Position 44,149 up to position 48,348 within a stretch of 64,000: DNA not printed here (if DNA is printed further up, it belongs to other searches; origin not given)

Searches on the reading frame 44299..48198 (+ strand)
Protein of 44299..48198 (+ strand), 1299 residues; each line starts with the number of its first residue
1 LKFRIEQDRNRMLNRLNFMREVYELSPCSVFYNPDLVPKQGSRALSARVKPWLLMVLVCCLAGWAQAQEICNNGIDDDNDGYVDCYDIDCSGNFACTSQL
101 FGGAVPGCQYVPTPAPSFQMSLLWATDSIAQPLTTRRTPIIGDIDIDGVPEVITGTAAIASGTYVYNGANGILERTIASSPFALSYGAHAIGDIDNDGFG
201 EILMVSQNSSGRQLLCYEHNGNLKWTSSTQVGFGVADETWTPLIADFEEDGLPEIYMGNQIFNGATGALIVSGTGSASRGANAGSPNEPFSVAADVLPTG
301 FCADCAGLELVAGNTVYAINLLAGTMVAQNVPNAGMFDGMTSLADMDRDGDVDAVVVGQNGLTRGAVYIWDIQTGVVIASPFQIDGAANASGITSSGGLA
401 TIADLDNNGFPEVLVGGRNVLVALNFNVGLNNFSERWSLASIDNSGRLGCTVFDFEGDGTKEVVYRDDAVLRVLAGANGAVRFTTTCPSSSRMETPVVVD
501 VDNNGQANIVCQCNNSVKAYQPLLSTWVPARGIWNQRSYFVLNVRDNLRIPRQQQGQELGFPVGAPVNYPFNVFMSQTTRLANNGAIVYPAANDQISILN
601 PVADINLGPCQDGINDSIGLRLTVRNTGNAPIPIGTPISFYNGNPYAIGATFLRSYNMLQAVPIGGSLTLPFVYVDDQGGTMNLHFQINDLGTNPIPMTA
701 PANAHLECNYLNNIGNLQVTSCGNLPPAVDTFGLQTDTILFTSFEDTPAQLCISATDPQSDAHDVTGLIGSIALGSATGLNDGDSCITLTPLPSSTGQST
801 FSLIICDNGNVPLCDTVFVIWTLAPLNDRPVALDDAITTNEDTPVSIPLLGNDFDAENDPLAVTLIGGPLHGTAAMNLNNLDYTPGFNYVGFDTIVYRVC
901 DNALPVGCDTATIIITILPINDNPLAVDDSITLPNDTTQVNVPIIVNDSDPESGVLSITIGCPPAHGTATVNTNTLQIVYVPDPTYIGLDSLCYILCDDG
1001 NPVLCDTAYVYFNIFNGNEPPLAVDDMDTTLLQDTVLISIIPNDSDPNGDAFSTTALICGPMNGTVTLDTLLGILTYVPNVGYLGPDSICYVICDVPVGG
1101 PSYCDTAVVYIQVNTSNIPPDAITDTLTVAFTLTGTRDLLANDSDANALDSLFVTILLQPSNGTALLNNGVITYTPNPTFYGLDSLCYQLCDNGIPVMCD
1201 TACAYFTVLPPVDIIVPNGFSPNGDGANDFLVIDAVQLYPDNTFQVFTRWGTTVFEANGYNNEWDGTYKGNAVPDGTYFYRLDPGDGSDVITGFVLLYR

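Call 36: search_protein_families(library=pfam, proteins=[window:44299-48198:+], max_evalue=0.001)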
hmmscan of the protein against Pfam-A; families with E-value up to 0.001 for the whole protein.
window:44299-48198:+ (1299 aa): 6 families
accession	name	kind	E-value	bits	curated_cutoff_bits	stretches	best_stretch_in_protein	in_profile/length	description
PF17963.7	Big_9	-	1.7e-58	195.9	23.6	4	827-916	1-89/89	Bacterial Ig domain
PF17803.7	Cadherin_4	-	9.6e-41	138.6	25.1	4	821-878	5-65/71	Bacterial cadherin-like domain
PF17892.7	Cadherin_5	-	5e-31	106.9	26.5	3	827-903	2-85/98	Cadherin-like domain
PF13585.12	CHU_C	-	4.9e-25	87.9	27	1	1214-1296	1-85/86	CHU_C Type IX secretion signal domain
PF13517.12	FG-GAP_3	-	5.9e-20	72.1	26.9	4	193-256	1-60/61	FG-GAP-like repeat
PF01839.29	FG-GAP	-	0.00096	19.4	22.1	0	401-416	6-21/37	FG-GAP repeat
